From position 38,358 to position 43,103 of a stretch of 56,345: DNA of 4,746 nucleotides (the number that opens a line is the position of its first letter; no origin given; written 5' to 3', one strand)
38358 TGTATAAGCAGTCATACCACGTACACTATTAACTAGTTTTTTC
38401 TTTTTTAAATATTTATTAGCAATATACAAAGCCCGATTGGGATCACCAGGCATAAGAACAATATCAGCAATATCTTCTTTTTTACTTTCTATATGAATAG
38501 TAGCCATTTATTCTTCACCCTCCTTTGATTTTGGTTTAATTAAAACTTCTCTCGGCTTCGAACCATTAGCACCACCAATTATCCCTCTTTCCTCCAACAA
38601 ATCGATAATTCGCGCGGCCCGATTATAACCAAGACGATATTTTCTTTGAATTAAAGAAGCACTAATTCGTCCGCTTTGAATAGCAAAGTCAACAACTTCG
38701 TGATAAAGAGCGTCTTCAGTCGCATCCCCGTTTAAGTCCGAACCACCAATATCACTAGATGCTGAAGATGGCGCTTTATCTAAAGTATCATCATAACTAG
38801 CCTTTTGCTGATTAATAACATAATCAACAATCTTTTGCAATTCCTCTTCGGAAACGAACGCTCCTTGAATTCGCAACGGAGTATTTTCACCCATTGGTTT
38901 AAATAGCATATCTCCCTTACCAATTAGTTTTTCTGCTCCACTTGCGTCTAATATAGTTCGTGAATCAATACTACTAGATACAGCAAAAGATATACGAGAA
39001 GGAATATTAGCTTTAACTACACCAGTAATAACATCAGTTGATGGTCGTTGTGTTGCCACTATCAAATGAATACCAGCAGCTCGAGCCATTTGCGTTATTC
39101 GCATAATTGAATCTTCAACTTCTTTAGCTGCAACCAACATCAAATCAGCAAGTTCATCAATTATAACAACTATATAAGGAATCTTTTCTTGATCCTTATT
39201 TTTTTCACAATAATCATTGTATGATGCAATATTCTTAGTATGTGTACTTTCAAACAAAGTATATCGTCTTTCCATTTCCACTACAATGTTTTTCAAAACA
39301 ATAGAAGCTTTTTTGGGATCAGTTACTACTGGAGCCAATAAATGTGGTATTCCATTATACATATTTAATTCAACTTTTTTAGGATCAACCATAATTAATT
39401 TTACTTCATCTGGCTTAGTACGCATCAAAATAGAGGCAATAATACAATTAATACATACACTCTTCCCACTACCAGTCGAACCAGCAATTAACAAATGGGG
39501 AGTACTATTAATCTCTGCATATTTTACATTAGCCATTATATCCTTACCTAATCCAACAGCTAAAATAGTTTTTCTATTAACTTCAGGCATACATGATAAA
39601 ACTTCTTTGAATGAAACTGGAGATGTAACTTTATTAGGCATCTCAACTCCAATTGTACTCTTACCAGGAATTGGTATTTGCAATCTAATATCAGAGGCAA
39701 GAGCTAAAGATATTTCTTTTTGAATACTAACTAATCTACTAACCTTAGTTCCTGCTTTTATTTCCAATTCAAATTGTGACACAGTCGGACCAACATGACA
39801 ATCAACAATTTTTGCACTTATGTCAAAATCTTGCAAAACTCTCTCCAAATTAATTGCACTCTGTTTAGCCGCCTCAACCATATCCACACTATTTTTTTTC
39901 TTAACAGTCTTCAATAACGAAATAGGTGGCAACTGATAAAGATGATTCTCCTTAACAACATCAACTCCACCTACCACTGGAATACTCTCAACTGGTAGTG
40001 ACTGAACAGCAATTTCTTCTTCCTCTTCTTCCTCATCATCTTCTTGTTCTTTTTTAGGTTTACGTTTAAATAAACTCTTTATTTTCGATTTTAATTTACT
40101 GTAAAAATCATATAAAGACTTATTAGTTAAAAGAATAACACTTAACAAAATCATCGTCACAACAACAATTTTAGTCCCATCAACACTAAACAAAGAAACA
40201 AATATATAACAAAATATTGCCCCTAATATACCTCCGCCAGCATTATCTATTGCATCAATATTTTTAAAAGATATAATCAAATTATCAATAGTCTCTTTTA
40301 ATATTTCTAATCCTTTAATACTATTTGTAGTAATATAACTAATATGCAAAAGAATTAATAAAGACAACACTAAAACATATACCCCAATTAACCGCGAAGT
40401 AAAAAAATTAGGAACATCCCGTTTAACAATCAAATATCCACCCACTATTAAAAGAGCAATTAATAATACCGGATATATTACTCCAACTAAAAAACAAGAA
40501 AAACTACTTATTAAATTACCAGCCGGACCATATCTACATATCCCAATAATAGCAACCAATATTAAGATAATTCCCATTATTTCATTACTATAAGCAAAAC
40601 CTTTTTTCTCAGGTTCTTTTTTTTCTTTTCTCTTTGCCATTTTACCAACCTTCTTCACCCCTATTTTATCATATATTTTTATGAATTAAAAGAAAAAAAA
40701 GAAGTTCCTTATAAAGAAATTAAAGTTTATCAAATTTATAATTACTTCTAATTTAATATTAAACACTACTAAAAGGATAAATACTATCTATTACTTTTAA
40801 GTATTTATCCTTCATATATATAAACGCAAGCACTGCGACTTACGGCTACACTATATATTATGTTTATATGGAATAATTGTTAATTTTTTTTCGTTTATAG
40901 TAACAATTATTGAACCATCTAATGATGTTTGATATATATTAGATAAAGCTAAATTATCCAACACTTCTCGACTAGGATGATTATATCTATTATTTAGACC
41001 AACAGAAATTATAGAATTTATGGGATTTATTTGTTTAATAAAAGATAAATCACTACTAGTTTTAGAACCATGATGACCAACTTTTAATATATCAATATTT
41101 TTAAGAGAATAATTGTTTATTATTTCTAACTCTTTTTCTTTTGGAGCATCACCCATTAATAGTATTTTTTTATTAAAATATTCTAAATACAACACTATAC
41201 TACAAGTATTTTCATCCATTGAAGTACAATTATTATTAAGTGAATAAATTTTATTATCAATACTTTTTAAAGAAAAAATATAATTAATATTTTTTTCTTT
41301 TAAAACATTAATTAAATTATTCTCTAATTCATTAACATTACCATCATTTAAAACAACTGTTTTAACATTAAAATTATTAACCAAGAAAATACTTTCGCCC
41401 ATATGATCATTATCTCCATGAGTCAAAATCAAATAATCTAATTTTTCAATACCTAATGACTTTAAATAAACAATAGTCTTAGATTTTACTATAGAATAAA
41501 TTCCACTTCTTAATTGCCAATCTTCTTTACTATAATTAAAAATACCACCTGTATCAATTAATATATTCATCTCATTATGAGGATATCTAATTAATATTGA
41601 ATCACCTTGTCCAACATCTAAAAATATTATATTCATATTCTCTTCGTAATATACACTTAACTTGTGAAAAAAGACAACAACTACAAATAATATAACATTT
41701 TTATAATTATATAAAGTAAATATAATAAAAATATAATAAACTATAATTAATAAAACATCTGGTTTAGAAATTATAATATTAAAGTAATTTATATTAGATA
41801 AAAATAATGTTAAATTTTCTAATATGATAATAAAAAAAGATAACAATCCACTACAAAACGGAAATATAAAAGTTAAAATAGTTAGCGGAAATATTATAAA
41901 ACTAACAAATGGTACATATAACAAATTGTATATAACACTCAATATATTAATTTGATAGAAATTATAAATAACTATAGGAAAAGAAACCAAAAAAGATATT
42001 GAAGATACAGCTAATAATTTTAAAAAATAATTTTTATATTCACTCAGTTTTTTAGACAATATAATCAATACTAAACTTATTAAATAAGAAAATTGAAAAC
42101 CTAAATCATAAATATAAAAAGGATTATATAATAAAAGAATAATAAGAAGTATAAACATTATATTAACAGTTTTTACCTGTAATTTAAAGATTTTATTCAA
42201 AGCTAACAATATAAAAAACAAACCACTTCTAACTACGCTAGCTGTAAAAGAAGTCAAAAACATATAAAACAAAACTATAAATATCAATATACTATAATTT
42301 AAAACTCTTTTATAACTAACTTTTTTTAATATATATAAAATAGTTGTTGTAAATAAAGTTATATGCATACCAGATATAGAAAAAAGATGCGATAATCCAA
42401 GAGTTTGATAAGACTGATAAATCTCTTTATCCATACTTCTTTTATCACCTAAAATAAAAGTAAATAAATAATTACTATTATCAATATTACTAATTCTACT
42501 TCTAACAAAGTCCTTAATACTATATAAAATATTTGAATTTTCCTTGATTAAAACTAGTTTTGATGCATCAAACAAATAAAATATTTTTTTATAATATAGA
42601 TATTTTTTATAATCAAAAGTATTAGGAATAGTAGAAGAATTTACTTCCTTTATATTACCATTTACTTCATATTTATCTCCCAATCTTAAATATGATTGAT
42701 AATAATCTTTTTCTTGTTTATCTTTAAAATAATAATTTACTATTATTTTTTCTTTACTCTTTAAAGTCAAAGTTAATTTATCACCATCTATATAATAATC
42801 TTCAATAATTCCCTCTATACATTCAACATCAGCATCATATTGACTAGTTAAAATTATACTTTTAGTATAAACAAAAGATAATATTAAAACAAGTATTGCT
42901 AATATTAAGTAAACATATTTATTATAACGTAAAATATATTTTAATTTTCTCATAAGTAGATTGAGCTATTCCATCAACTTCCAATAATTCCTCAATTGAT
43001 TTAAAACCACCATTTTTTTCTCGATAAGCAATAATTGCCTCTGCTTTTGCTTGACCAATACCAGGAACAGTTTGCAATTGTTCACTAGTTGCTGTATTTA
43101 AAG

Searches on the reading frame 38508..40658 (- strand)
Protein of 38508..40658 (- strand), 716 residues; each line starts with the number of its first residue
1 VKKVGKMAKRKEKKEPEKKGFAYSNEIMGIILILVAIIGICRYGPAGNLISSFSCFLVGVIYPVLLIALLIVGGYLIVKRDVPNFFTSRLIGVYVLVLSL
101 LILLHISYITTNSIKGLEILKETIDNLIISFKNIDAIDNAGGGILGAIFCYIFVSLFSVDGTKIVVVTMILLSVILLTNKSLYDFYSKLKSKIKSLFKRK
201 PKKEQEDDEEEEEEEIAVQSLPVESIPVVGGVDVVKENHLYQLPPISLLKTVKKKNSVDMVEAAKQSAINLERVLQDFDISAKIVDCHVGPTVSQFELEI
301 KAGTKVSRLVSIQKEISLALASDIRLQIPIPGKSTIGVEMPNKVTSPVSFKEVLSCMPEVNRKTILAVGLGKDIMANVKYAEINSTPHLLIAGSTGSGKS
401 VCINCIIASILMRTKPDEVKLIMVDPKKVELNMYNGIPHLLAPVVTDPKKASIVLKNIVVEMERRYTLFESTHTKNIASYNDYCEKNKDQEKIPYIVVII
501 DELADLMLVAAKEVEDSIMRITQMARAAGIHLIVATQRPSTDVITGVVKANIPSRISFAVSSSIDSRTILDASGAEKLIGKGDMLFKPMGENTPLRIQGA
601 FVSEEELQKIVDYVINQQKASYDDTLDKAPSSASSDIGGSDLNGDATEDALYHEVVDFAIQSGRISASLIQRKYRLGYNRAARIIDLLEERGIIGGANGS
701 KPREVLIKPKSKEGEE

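Call 66: search_protein_families(library=pfam, proteins=[window:38508-40658:-], max_evalue=0.00001)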
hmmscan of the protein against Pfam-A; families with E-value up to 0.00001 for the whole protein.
window:38508-40658:- (716 aa): 4 families
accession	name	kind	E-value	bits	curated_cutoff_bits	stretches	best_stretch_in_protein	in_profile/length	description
PF01580.24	FtsK_SpoIIIE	-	6.5e-63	212.6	24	1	352-540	4-220/221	FtsK/SpoIIIE family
PF09397.16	FtsK_gamma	-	2.5e-27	94.8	30.6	1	648-707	3-62/63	Ftsk gamma domain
PF17854.6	FtsK_alpha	-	4.7e-25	88.2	22.9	1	243-342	1-101/101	FtsK alpha domain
PF12846.13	AAA_10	-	4.5e-06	26.4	27.5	0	385-432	20-63/362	AAA-like domain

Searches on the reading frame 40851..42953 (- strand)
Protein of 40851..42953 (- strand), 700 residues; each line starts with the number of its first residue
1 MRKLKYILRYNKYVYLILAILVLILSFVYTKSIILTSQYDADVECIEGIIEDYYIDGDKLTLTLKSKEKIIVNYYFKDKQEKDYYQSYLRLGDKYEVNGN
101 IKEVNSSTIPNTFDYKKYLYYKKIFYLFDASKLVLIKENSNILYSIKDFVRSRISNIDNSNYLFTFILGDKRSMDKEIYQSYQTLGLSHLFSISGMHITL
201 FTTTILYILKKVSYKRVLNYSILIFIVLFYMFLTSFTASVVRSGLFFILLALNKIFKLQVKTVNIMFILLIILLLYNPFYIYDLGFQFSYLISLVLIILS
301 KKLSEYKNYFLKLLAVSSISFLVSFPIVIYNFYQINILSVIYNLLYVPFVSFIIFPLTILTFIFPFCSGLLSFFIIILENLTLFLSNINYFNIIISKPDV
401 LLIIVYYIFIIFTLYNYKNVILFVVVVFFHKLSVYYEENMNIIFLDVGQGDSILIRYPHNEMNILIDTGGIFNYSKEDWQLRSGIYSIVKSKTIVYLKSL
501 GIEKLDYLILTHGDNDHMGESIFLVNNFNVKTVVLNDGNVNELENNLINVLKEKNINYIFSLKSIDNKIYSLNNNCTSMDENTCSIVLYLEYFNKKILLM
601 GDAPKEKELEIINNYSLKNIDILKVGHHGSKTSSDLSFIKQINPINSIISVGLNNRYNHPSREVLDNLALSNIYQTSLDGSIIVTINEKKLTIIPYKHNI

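Call 66: search_protein_families(library=pfam, proteins=[window:40851-42953:-], max_evalue=0.00001)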
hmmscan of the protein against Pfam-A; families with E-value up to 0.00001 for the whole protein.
window:40851-42953:- (700 aa): 3 families
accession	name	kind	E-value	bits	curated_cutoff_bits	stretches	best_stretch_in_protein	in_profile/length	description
PF03772.21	Competence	-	1.9e-50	172.2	23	1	167-415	2-265/270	Competence protein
PF00753.33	Lactamase_B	-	1.6e-14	54.7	22.7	1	446-534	2-73/196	Metallo-beta-lactamase superfamily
PF13567.11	DUF4131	-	7.1e-07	29.5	31.6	1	46-129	69-158/165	Domain of unknown function (DUF4131)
